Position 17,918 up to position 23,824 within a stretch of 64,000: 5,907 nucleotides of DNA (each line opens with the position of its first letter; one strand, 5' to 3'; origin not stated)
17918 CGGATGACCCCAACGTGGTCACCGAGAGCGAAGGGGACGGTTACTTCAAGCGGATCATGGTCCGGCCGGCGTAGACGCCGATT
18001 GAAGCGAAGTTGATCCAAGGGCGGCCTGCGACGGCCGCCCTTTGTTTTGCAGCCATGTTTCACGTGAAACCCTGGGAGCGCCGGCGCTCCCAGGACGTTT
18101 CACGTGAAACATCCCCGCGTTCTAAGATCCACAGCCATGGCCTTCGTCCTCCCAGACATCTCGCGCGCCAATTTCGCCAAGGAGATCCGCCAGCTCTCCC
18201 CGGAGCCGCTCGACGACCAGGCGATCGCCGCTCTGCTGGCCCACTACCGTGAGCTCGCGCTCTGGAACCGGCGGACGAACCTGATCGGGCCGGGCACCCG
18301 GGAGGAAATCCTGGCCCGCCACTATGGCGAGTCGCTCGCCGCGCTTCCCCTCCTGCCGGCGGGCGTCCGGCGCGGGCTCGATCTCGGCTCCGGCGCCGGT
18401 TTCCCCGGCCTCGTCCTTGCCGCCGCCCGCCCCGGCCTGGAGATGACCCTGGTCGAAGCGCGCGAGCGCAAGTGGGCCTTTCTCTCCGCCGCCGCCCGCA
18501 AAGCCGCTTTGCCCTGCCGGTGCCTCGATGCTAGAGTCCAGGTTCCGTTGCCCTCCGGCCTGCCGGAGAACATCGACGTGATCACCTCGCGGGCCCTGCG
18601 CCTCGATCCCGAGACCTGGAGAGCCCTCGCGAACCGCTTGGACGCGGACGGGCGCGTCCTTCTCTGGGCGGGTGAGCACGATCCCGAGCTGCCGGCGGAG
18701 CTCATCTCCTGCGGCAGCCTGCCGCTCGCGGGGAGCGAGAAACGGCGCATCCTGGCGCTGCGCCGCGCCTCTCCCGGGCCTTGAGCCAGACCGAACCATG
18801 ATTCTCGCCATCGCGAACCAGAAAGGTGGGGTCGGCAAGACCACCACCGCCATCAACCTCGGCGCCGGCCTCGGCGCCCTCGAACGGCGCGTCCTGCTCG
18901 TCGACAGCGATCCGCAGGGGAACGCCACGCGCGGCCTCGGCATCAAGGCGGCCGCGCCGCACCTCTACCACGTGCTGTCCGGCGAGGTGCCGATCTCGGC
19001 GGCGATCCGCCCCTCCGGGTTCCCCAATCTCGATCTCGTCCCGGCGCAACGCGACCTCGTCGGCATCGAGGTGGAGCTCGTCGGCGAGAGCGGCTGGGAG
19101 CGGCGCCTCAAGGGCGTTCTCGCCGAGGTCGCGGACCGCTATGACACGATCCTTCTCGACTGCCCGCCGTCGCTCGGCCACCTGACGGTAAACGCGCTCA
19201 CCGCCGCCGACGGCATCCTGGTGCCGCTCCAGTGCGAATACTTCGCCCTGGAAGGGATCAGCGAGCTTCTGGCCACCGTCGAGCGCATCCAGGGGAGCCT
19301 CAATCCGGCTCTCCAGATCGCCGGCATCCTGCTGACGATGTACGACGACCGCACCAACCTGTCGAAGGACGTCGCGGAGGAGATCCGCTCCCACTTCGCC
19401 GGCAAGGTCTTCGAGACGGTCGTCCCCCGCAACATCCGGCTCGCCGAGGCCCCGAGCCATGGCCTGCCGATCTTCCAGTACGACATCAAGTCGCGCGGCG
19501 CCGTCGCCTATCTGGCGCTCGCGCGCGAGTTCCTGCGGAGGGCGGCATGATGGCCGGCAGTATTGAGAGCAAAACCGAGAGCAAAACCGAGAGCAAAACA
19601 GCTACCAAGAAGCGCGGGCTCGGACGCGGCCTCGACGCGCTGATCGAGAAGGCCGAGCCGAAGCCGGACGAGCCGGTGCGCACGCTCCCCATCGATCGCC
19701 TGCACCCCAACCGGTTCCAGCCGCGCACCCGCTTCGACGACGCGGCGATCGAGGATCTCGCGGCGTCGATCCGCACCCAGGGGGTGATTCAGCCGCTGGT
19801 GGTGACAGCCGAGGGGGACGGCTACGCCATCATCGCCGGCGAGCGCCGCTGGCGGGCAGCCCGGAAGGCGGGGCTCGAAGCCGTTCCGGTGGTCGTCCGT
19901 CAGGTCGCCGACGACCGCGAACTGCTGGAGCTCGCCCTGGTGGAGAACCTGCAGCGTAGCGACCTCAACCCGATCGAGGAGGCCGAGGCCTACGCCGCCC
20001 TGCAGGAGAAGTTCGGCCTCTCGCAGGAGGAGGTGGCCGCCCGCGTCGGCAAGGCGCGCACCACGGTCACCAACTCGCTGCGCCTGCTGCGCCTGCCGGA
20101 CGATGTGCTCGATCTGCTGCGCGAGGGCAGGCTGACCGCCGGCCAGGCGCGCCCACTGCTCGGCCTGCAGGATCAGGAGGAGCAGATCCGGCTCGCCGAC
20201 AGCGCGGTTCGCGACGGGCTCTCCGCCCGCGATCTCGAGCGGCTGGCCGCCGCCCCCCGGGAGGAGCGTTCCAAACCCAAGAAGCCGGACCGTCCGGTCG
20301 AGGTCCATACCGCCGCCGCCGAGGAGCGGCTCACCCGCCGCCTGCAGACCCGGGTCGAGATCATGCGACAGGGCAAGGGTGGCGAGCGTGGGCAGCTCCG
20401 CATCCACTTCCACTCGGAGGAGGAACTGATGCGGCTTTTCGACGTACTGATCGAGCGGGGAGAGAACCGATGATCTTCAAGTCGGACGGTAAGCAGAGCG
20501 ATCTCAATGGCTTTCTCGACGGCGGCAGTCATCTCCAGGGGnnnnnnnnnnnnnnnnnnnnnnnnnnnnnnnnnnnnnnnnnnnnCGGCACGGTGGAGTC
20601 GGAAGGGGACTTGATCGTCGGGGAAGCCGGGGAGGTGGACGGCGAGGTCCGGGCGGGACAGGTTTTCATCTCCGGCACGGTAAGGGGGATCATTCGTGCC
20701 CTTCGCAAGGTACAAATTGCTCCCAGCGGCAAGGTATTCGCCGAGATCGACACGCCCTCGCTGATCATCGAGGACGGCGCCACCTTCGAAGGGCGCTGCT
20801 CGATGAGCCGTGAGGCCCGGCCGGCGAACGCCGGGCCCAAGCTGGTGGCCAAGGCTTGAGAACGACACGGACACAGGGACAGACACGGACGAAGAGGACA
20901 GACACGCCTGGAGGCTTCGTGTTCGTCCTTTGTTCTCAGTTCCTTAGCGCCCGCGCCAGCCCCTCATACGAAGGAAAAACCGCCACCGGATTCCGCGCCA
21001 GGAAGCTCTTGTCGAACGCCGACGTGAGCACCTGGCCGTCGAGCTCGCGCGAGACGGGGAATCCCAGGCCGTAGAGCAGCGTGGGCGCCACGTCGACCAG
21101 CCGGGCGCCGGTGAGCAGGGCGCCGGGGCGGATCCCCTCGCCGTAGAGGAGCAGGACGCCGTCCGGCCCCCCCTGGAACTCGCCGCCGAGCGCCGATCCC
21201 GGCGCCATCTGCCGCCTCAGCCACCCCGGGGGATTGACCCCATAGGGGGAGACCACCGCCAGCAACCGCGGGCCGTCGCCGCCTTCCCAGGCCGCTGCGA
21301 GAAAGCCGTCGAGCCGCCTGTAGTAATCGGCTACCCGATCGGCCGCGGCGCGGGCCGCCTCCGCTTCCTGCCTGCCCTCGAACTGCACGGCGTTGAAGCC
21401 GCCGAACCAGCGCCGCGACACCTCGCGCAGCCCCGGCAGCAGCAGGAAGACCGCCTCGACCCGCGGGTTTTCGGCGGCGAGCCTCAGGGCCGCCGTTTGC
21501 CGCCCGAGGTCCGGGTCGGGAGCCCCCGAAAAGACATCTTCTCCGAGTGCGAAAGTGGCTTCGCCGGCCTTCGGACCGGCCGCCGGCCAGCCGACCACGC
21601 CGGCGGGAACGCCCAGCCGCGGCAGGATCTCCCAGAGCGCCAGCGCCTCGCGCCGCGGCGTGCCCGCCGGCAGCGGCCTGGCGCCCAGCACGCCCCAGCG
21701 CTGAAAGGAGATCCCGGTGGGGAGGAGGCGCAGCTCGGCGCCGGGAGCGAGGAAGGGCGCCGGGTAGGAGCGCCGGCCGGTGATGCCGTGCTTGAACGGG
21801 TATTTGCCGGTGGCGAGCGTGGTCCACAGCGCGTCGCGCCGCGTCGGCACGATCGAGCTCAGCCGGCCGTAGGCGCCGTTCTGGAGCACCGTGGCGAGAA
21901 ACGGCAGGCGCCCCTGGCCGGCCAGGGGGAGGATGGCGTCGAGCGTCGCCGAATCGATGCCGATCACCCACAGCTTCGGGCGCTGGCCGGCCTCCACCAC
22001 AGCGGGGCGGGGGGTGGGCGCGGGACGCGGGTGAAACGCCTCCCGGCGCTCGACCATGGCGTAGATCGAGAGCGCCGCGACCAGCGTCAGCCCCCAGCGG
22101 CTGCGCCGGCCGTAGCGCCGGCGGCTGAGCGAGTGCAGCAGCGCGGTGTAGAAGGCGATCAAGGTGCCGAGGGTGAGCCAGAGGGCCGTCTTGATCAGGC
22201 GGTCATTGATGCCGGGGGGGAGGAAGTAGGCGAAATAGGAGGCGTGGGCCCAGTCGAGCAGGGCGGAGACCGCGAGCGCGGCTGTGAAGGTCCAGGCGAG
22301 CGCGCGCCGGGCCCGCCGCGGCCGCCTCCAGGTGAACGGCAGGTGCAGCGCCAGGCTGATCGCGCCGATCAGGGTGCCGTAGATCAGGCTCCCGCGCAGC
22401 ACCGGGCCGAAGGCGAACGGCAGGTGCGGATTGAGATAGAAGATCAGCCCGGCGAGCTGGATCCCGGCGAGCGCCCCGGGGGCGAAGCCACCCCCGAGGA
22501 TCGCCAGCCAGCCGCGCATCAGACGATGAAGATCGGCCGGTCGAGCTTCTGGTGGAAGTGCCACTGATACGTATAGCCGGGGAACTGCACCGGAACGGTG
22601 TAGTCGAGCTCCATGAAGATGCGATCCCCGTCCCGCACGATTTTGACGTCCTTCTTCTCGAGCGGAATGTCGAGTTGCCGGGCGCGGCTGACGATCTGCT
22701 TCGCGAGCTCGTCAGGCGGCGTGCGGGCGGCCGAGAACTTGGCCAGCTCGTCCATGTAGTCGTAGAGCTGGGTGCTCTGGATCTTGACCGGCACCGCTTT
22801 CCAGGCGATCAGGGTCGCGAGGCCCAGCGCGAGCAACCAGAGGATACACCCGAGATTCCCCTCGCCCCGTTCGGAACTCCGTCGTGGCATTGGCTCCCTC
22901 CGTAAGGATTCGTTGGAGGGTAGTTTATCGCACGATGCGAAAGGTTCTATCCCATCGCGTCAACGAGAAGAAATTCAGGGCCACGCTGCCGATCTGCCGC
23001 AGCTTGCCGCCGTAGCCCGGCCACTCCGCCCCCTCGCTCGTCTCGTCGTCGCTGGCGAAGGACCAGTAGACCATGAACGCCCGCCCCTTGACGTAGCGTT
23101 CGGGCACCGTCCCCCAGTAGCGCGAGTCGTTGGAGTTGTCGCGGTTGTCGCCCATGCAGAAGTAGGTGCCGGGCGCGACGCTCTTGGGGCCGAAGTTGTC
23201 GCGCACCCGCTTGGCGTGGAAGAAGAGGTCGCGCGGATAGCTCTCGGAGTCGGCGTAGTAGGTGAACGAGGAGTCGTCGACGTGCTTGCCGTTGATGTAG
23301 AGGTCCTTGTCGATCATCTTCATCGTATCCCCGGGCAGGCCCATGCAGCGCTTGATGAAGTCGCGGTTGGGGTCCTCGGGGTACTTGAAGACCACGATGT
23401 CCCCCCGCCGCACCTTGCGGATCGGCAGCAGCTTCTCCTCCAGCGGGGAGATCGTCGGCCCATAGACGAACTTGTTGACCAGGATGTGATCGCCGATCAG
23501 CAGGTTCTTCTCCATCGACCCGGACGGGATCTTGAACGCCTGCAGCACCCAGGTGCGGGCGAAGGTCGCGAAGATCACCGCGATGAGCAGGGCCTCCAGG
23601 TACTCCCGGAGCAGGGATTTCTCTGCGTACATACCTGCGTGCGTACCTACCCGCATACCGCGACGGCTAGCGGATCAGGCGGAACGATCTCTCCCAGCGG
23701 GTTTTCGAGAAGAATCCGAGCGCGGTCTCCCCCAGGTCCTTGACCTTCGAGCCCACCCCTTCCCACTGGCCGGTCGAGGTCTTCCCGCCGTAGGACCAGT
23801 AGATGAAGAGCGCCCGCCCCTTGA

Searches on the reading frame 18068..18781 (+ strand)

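Call 36: search_protein_families(library=ncbifam, max_evalue=1e-8, proteins=[window:18068-18781:+])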
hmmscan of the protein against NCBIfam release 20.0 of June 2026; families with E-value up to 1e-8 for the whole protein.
window:18068-18781:+ (238 aa): 1 family
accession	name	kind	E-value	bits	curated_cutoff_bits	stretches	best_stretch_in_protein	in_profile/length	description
TIGR00138.1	rsmG_gidB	equivalog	2e-25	89.6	99.5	1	58-205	3-148/183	16S rRNA (guanine(527)-N(7))-methyltransferase RsmG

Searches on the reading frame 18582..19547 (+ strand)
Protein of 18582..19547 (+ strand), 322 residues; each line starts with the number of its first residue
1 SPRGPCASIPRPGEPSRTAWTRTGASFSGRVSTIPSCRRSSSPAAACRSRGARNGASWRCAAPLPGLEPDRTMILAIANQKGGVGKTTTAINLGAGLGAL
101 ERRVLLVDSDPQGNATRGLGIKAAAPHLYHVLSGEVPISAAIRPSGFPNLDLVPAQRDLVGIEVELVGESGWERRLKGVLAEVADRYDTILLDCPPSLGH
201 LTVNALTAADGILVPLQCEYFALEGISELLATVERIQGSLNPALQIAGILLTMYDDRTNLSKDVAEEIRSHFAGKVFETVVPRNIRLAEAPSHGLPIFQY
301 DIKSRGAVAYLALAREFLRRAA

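Call 36: search_protein_families(library=ncbifam, max_evalue=1e-8, proteins=[window:18582-19547:+])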
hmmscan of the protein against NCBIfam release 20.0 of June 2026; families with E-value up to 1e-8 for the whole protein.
window:18582-19547:+ (322 aa): 10 families
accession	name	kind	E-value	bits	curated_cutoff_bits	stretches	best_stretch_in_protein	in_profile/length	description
NF041546.1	ParA_partition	equivalog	7.1e-31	107.3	180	2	74-125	1-52/203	ParA family partition ATPase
TIGR03453.1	partition_RepA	equivalog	5e-28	98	348.45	1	70-287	102-340/387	plasmid partitioning protein RepA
TIGR01969.1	minD_arch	subfamily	2.7e-26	92.3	201.75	1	73-317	1-230/251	cell division ATPase MinD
NF041283.1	PrgP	equivalog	2e-22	79.8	400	1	72-300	2-241/297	ParA superfamily DNA segregation protein PrgP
NF010443.0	PRK13869.1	subfamily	1.5e-18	66.8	446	1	73-277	122-347/405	plasmid-partitioning protein RepA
NF010259.0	PRK13705.1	equivalog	6e-18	65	725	1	72-282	106-333/388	plasmid-partitioning protein SopA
TIGR03371.1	cellulose_yhjQ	equivalog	4.9e-16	59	157.85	1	74-314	3-238/246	cellulose biosynthesis protein BcsQ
TIGR01968.1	minD_bact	equivalog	3.6e-15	56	212.9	1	74-316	3-235/261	septum site-determining protein MinD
TIGR03018.1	pepcterm_TyrKin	hypoth_equivalog_domain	9.8e-12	44.6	230.65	1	73-234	36-197/207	XrtA-associated tyrosine autokinase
NF008568.0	PRK11519.1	equivalog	3e-11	42.2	1068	1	73-206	527-654/720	tyrosine-protein kinase Wzc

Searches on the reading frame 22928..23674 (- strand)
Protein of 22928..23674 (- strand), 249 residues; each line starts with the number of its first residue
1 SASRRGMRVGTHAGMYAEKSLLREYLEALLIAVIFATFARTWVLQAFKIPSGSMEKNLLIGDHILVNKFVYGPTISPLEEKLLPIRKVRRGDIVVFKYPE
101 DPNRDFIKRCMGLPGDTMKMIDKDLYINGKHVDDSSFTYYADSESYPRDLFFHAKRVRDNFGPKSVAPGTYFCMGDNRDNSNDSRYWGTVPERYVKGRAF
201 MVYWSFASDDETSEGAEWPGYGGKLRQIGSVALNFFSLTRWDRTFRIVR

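Call 36: search_protein_families(library=ncbifam, max_evalue=1e-8, proteins=[window:22928-23674:-])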
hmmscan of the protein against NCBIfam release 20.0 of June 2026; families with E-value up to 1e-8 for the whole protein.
window:22928-23674:- (249 aa): 3 families
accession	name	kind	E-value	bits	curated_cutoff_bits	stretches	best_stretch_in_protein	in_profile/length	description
TIGR02227.1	sigpep_I_bact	equivalog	1.7e-48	164.6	47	1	27-206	3-161/162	signal peptidase I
NF008114.0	PRK10861.1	equivalog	5.9e-44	150.7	277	2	35-128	73-168/324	signal peptidase I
TIGR02771.1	TraF_Ti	equivalog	1.8e-10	40.6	100.25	1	105-199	83-165/171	conjugative transfer signal peptidase TraF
